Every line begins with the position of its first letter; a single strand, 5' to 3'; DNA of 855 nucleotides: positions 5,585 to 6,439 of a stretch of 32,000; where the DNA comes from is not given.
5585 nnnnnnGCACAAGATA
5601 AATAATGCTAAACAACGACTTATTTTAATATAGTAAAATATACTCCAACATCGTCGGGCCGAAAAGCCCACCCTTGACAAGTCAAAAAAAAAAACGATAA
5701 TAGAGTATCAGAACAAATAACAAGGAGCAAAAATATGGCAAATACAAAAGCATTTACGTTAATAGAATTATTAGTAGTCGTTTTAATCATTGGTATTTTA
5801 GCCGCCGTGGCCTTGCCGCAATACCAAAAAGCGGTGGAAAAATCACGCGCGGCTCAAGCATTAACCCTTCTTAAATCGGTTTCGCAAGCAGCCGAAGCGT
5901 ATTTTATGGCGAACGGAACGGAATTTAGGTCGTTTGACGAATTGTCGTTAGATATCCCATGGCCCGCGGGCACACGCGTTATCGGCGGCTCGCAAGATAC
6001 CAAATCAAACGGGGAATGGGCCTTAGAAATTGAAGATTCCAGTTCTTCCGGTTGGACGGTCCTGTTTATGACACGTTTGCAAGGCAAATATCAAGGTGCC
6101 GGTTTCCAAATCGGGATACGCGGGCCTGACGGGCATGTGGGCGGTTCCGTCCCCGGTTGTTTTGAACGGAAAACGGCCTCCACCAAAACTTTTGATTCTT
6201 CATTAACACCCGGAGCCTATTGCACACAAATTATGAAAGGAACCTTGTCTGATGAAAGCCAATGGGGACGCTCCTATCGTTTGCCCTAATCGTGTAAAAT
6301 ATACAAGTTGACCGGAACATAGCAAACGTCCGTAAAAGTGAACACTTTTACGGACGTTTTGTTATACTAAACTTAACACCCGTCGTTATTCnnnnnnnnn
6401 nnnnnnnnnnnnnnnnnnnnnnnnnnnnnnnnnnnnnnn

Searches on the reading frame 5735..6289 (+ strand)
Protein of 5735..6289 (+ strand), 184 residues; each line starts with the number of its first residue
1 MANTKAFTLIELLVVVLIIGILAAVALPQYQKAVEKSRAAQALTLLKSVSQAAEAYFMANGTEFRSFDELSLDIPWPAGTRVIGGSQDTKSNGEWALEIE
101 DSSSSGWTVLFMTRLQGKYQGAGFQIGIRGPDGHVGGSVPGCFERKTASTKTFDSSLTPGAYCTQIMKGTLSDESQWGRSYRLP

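Call 6: search_protein_families(library=pfam, proteins=[window:5735-6289:+])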
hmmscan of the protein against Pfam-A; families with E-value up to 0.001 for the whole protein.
window:5735-6289:+ (184 aa): 2 families
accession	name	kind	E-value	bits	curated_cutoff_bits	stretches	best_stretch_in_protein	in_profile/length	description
PF07963.17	N_methyl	-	4.3e-07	29.7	21.2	1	1-27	1-27/27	Prokaryotic N-terminal methylation motif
PF16732.10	ComP_DUS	-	1.9e-05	25.9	27.3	1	28-109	1-70/87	Type IV minor pilin ComP, DNA uptake sequence receptor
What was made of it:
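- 5735..6289 (+): Pilin-like gene 1 (184 aa, leader MANTKA|FTLIELL). It is monocistronic. Pfam N_methyl 29.7 bits against a 21.2 cut-off (call 6).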

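Call 7: find_encoding_contigs(protein=window:5735-6289:+, flank=3000, max_places=10)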
Protein window:5735-6289:+ (184 aa): 5 contigs read that carry it; 1 place shown.
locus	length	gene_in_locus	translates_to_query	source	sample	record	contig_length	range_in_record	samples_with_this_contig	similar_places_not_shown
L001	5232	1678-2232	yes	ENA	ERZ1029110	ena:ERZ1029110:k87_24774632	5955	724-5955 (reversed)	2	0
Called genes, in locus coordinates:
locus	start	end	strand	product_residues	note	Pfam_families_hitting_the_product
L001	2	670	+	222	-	?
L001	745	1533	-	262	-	-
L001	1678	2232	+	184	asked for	PF07963:N_methyl (weak), PF16732:ComP_DUS (faint)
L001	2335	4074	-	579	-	PF13510:Fer2_4, PF10588:NADH-G_4Fe-4S_3, PF13183:Fer4_8 (weak), PF14697:Fer4_21 (weak), PF22117:Fer4_Nqo3 (weak), PF12838:Fer4_7, PF02906:Fe_hyd_lg_C, PF02256:Fe_hyd_SSU, +2 more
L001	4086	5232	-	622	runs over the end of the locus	?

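Call 14: find_homologous_proteins(query=window:5735-6289:+)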
Query window:5735-6289:+ (184 aa): 7991 proteins with E <= 0.001 among 8000 candidates; the best 120 are listed.
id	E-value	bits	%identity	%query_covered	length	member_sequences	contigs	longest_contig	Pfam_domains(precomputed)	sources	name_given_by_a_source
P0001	3.8e-115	400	98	100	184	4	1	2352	PF07963.18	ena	-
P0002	2.0e-89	316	78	100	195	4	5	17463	PF07963.18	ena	-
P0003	1.6e-74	267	69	100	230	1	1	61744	PF07963.18,PF16732.11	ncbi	-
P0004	1.1e-73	265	71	97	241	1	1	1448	PF07963.18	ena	-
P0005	2.4e-70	254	69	96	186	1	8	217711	PF07963.18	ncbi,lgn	-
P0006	1.1e-68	249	67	97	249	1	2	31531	PF07963.18,PF16732.11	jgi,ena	-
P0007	4.8e-68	246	66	97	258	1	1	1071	PF07963.18,PF16732.11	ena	-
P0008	8.6e-66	239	64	99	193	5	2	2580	PF07963.18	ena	-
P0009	1.5e-65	238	64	98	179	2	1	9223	PF07963.18,PF16732.11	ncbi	-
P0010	3.7e-65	237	62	98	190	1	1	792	PF07963.18,PF16732.11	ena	-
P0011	3.9e-64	234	63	100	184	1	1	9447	PF07963.18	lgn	-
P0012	5.4e-64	233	67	97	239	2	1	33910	PF07963.18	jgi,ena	-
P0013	6.3e-63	230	66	91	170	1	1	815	PF07963.18,PF16732.11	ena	-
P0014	5.4e-61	223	64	97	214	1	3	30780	PF07963.18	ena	-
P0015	1.1e-59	219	60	99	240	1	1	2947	PF07963.18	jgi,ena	-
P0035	1.6e-52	196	54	100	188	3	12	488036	PF07963.18,PF16732.11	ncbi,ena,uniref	ncbi:type IV pilin protein [Candidatus Avelusimicrobium luingense]|uniref:type IV pilin protein n=1 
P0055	6.6e-50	187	53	100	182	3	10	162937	PF16734.11,PF07963.18,PF16732.11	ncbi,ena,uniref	ncbi:type IV pilin protein [Candidatus Avelusimicrobium caledoniensis]|uniref:type IV pilin protein 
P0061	6.6e-49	184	53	100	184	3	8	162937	PF07963.18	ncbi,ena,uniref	ncbi:type IV pilin protein [Candidatus Avelusimicrobium caledoniensis]|uniref:type IV pilin protein 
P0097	6.1e-45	171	49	100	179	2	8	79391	PF07963.18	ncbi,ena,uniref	ncbi:type IV pilin protein [Candidatus Avelusimicrobium caledoniensis]|uniref:type IV pilin protein 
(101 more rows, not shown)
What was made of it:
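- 5735..6289 (+): Avelusimicrobium (call 14).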

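Call 16: find_encoding_contigs(protein=P0001, flank=2500, max_places=10)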
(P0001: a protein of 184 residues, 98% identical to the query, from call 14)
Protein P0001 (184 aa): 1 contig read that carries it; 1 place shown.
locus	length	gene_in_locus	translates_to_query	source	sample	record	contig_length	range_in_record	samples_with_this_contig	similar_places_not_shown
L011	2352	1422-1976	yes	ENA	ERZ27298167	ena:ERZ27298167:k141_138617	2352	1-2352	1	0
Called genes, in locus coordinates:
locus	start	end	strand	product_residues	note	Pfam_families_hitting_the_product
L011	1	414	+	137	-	?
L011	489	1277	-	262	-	-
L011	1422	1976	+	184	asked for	PF07963:N_methyl (weak)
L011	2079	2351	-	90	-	?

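Call 20: find_encoding_contigs(protein=P0002, flank=2500, max_places=10)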
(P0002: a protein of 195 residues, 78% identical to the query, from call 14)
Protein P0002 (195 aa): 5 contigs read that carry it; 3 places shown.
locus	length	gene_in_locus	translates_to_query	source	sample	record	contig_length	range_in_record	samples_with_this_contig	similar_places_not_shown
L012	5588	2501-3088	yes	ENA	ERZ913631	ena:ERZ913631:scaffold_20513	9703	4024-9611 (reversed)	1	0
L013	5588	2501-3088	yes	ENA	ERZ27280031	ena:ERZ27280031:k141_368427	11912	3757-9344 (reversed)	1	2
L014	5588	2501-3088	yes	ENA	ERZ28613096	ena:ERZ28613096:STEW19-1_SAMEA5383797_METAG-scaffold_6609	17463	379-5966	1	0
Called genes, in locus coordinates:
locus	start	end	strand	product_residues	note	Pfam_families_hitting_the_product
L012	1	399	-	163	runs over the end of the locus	?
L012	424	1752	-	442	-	-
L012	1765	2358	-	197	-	PF13036:LpoB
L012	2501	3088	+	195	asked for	PF07963:N_methyl (weak)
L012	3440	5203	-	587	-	PF13510:Fer2_4, PF10588:NADH-G_4Fe-4S_3, PF12838:Fer4_7, PF13183:Fer4_8 (weak), PF14697:Fer4_21 (weak), PF22117:Fer4_Nqo3 (weak), PF02906:Fe_hyd_lg_C, PF02256:Fe_hyd_SSU, +2 more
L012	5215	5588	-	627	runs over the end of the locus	PF01257:2Fe-2S_thioredx, PF01512:Complex1_51K, PF10531:SLBB, PF10589:NADH_4Fe-4S, PF00037:Fer4 (weak), PF12837:Fer4_6 (weak), PF12838:Fer4_7 (weak), PF13237:Fer4_10, +1 more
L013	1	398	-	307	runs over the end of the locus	-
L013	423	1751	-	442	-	-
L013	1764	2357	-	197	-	PF13036:LpoB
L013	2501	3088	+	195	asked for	PF07963:N_methyl (weak)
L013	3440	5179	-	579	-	PF13510:Fer2_4, PF10588:NADH-G_4Fe-4S_3, PF13183:Fer4_8 (weak), PF14697:Fer4_21 (weak), PF22117:Fer4_Nqo3 (weak), PF12838:Fer4_7, PF02906:Fe_hyd_lg_C, PF02256:Fe_hyd_SSU, +2 more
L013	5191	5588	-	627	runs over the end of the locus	PF01257:2Fe-2S_thioredx, PF01512:Complex1_51K, PF10531:SLBB, PF10589:NADH_4Fe-4S, PF00037:Fer4 (weak), PF12837:Fer4_6 (weak), PF12838:Fer4_7 (weak), PF13237:Fer4_10, +1 more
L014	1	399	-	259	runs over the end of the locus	?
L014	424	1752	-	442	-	-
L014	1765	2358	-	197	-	PF13036:LpoB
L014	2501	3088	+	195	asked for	PF07963:N_methyl (weak)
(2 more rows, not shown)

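Call 21: find_encoding_contigs(protein=P0005, flank=2500, max_places=10)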
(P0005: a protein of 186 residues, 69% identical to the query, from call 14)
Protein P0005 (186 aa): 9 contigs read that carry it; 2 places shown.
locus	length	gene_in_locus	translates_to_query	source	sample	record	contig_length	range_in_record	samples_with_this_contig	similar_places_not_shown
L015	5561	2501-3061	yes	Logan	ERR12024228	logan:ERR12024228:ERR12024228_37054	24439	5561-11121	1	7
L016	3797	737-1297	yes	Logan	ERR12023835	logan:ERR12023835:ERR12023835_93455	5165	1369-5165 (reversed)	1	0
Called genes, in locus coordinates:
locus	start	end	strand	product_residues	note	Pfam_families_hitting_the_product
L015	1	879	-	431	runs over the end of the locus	PF25174:Beta-prop_THOC3 (weak), PF26549:Tricorn_N (weak), PF26550:Tricorn_2nd, PF26549:Tricorn_N, PF07676:PD40, PF26550:Tricorn_2nd, PF26549:Tricorn_N, PF07676:PD40, +2 more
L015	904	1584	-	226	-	PF13428:TPR_14 (faint), PF13525:YfiO (weak), PF13174:TPR_6 (faint)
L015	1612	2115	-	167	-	PF00691:OmpA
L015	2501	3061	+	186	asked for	PF07963:N_methyl (weak)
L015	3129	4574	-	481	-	PF02934:GatB_N, PF02637:GatB_Yqey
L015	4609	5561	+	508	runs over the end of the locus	PF03023:MurJ, PF13440:Polysacc_synt_3 (weak)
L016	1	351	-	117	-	?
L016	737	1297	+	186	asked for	PF07963:N_methyl (weak)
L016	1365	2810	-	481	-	PF02934:GatB_N, PF02637:GatB_Yqey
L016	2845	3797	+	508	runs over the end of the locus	PF03023:MurJ, PF13440:Polysacc_synt_3 (weak)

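Call 25: find_related_loci(query=A1, collection=genome_contigs, flank=10000)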
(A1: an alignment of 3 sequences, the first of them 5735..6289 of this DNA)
Query A1 (184 aa) in genome_contigs; peptide patterns used: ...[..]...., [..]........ (x = any residue, [..] = any of these).
599 stretches matched a pattern (row limit reached: there are more); 289 encode a relative of the query (tblastn E <= 1e-3); the best 80 are kept; 80 distinct loci.
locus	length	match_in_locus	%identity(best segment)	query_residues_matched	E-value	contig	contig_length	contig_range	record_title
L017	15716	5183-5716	49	5-184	7e-46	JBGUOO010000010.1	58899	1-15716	MAG: Elusimicrobiaceae bacterium isolate ruminal_MAG_185 ruminal_MAG_185_contig_0010, whole genome shotgun sequence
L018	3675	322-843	46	1-168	6e-38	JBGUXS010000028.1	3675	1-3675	MAG: Alphaproteobacteria bacterium isolate ruminal_MAG_496 ruminal_MAG_496_contig_0028, whole genome shotgun sequence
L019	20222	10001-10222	62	1-74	4e-24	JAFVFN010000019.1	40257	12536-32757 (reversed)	MAG: Elusimicrobiaceae bacterium isolate RGIG5124 Roe_deer_Rumen.Co__c962130, whole genome shotgun sequence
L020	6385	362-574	58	5-75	7e-23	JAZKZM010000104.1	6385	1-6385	MAG: Elusimicrobiaceae bacterium isolate T1900045088_TC20190082.MAGScoT_cleanbin_000011 SGB_4694_k141_692072, whole geno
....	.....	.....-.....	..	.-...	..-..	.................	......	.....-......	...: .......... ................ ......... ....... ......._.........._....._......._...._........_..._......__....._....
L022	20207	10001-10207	61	7-75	6e-22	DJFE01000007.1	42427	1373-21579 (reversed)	MAG TPA_asm: Elusimicrobia bacterium UBA5880 UBA5880_contig_1644, whole genome shotgun sequence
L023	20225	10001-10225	60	1-75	1e-20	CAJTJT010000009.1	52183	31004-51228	MAG TPA_asm: uncultured Elusimicrobiales bacterium isolate MGBC103454 genome assembly, contig: MGBC103454.9, whole genom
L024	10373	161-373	65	5-74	4e-20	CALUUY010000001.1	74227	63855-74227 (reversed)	MAG: uncultured Elusimicrobiales bacterium isolate BRZ_KN__bin69 genome assembly, contig: BRZ_KN__NODE_367_length_74227_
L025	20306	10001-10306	45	7-111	7e-20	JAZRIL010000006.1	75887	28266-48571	MAG: Elusimicrobiaceae bacterium isolate T1900045475_YK20190169.MAGScoT_cleanbin_000007 SGB_7258_k141_2625445, whole gen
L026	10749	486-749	48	5-91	2e-19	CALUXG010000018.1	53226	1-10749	MAG: uncultured Elusimicrobiales bacterium isolate E22__bin5 genome assembly, contig: E22__k127_9623914, whole genome sh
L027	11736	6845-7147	47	3-106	5e-20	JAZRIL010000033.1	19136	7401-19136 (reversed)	MAG: Elusimicrobiaceae bacterium isolate T1900045475_YK20190169.MAGScoT_cleanbin_000007 SGB_7258_k141_2609, whole genome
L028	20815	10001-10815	59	5-75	5e-18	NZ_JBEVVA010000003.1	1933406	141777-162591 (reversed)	Elusimicrobium simillimum strain Sma112 Ga0392508_03, whole genome shotgun sequence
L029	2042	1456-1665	58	5-75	5e-18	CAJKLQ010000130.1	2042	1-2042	MAG TPA_asm: uncultured Elusimicrobia bacterium isolate ERR321167-bin.2 genome assembly, contig: NODE_2866_length_2042_c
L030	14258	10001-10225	67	1-75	2e-26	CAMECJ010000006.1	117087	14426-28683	MAG: uncultured Elusimicrobia bacterium isolate SRR11489781_bin.15_metaWRAP_v1.3_MAG genome assembly, contig: ERZ1146680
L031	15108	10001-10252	54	1-84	3e-20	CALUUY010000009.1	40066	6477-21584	MAG: uncultured Elusimicrobiales bacterium isolate BRZ_KN__bin69 genome assembly, contig: BRZ_KN__NODE_1155_length_40066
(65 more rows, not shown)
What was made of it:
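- Tried and rejected: Genome-collection scan with the three-pilin alignment (call 25).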

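Call 49: search_solved_structures(query=window:5735-6289:+, max_evalue=0.01)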
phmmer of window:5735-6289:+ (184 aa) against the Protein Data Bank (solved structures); distinct sequences matched with E-value up to 0.01: 22.
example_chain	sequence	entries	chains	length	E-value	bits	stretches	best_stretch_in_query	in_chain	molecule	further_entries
8tum_e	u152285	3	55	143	7e-11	45.5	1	7-115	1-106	Type IV major pilin protein PilA | Pilin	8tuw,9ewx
9egp_A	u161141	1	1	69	5.1e-09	39.4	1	2-58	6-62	Geopilin domain 1 protein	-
1oqw_A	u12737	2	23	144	5.9e-09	39.2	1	7-55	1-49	Fimbrial protein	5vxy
7tgg_A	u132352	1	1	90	1.7e-08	37.7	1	2-58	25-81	Geopilin domain 1 protein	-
5kua_A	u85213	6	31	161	2.1e-08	37.4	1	7-61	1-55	pilin | Neisseria meningitidis PilE variant SB-GATDH | Neisseria meningitidis PilE, SB-DATDH variant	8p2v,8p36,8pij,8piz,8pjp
1ay2_A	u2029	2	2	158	3.5e-08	36.7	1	7-62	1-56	TYPE 4 PILIN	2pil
8p3b_A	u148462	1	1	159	3.5e-08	36.7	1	7-61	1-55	Fimbrial protein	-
2hi2_A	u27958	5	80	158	4e-08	36.5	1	7-62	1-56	Fimbrial protein | PilA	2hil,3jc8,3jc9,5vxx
8tob_GA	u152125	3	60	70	6.9e-08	35.7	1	8-56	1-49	Fimbrial protein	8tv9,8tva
8tj2_C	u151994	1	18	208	7e-08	35.7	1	7-60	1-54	Type IV major pilin protein PilA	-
3sok_A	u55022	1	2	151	2.3e-07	34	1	7-48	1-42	Fimbrial protein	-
2m7g_A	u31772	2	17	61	4.1e-07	33.2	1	7-58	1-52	Geopilin domain 1 protein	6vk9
9laa_A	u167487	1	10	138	5e-07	32.9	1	4-54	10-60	Type IV pilin protein PilA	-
9xnc_G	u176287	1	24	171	1.8e-05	27.9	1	8-47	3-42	Bacteria pilus (like)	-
6gv9_A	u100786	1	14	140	2.3e-05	27.5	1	7-87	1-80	Prepilin peptidase-dependent protein D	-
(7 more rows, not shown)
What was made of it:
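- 5735..6289 (+): Matches PDB PilA chains, e.g. 8tum E=7e-11 (call 49).
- On Repeat-mediated transcriptional phase variation (promoter-spacer type): The genes are type IV pilin-like proteins (calls 6, 14, 49).
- Checked: The ORF 5735-6289 has a Pfam N_methyl domain above cut-off and matches solved PilA pilins (calls 6, 49).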

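Call 55: find_encoding_contigs(protein=P0035, flank=1200, max_places=10)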
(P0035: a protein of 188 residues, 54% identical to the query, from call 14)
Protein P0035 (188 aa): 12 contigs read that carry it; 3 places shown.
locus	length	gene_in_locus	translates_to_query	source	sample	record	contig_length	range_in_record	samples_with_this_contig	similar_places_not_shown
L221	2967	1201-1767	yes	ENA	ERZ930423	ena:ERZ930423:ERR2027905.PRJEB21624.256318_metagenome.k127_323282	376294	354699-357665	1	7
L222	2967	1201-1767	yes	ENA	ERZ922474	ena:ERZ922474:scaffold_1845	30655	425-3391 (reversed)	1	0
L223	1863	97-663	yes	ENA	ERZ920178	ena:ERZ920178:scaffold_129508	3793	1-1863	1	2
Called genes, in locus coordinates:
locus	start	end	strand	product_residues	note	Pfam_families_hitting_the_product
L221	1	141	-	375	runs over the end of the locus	PF08238:Sel1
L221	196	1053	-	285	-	PF01145:Band_7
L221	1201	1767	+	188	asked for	PF07963:N_methyl, PF16732:ComP_DUS (weak)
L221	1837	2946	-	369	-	PF00226:DnaJ, PF01556:DnaJ_C, PF00684:DnaJ_CXXCXGXG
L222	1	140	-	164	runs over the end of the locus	PF08238:Sel1 (weak)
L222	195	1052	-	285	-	PF01145:Band_7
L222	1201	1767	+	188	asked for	PF07963:N_methyl, PF16732:ComP_DUS (weak)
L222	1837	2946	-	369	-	PF00226:DnaJ, PF01556:DnaJ_C, PF00684:DnaJ_CXXCXGXG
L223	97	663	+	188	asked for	PF07963:N_methyl, PF16732:ComP_DUS (weak)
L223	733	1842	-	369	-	PF00226:DnaJ, PF01556:DnaJ_C, PF00684:DnaJ_CXXCXGXG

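Call 56: find_encoding_contigs(protein=P0055, flank=1200, max_places=10)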
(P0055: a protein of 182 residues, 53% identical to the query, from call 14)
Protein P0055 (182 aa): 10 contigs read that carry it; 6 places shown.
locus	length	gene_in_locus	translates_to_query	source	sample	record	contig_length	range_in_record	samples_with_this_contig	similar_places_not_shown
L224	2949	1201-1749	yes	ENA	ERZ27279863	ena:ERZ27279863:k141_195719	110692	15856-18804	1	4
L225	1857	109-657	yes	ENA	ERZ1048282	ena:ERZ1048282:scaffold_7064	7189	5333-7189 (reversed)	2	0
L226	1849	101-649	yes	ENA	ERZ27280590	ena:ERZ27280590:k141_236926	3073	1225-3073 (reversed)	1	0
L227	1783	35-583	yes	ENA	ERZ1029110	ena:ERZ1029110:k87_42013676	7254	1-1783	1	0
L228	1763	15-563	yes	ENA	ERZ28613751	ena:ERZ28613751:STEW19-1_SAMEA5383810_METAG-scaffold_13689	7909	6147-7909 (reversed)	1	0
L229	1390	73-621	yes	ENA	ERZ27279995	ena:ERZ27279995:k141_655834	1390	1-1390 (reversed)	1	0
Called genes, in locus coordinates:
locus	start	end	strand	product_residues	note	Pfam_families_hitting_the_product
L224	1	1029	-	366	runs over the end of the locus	PF02275:CBAH, PF03417:AAT (weak)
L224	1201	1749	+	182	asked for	PF07963:N_methyl, PF16732:ComP_DUS (weak), PF16734:Pilin_GH (weak)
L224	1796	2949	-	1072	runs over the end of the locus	PF00873:ACR_tran, PF03176:MMPL, PF02355:SecD_SecF_C (weak), PF03176:MMPL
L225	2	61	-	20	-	?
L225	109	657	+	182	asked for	PF07963:N_methyl, PF16732:ComP_DUS (weak), PF16734:Pilin_GH (weak)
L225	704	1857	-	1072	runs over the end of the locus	PF00873:ACR_tran, PF03176:MMPL, PF02355:SecD_SecF_C, PF03176:MMPL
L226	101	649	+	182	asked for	PF07963:N_methyl, PF16732:ComP_DUS (weak), PF16734:Pilin_GH (weak)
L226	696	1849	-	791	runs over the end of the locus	?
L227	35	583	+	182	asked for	PF07963:N_methyl, PF16732:ComP_DUS (weak), PF16734:Pilin_GH (weak)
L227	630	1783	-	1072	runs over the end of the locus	PF00873:ACR_tran, PF03176:MMPL, PF02355:SecD_SecF_C (weak), PF03176:MMPL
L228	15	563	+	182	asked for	PF07963:N_methyl, PF16732:ComP_DUS (weak), PF16734:Pilin_GH (weak)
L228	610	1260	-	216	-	PF00873:ACR_tran, PF03176:MMPL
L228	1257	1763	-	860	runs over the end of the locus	-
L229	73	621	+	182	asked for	PF07963:N_methyl, PF16732:ComP_DUS (weak), PF16734:Pilin_GH (weak)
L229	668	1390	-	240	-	?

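Call 66: find_encoding_contigs(protein=P0061, flank=600, max_places=10)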
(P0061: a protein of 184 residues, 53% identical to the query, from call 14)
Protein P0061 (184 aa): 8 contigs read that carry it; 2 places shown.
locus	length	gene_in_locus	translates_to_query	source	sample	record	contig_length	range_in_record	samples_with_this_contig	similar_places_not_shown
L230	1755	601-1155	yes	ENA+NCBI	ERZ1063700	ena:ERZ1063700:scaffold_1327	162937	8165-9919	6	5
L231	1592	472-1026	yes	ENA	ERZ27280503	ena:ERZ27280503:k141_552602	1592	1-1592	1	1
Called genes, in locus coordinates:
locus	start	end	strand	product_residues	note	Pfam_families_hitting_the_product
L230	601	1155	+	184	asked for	PF07963:N_methyl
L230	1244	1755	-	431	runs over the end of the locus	PF03825:Nuc_H_symport, PF07690:MFS_1 (faint), PF12832:MFS_1_like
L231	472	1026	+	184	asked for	PF07963:N_methyl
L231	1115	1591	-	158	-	?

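Call 67: find_encoding_contigs(protein=P0097, flank=600, max_places=10)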
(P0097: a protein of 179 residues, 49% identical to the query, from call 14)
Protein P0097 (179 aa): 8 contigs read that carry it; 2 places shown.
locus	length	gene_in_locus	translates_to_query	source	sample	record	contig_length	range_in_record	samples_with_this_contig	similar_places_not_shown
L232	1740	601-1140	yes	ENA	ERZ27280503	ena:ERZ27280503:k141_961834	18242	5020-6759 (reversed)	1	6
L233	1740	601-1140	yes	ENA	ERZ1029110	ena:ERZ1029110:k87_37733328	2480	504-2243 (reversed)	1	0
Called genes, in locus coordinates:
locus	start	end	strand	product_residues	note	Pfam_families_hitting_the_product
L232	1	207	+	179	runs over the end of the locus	PF00210:Ferritin (weak), PF02915:Rubrerythrin, PF23458:DUF7130 (weak), PF21349:RUBY_RBDX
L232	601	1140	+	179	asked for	PF07963:N_methyl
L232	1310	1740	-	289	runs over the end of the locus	PF00483:NTP_transferase, PF12804:NTP_transf_3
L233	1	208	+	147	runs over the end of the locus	?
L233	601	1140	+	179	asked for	PF07963:N_methyl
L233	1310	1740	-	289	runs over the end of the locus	PF00483:NTP_transferase, PF12804:NTP_transf_3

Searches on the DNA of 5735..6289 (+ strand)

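Call 61: search_rna_families(source=L015, start=2120, end=2520, threshold=evalue, max_evalue=5)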
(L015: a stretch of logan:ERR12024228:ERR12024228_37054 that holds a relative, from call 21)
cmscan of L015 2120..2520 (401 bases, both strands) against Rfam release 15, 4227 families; matches with E-value up to 5: 5.
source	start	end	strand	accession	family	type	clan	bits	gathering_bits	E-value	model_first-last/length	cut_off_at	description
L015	2231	2390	+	RF03532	SQ2397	Cis-reg;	-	15.7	100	2.2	1-243/243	no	Cis-regulator of HTH transcription factor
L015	2403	2471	+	RF04234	mir-1421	Gene; miRNA;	-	14.7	45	5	1-74/74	no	mir-1421 microRNA precursor family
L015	2443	2520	-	RF02193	TCL6_3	Gene; lncRNA;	-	14.3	40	0.89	55-139/139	5'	T-cell leukemia/lymphoma 6 conserved region 3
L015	2232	2310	+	RF01689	AdoCbl-II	Cis-reg; riboswitch;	CL00101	14.1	36.5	3.1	1-81/81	no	AdoCbl-II (Cobalamin/B12) riboswitch aptamer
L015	2243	2328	+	RF01295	SCARNA7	Gene; snRNA; snoRNA; scaRNA;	-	13.5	65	0.28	1-330/330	no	Small Cajal body-specific RNA 7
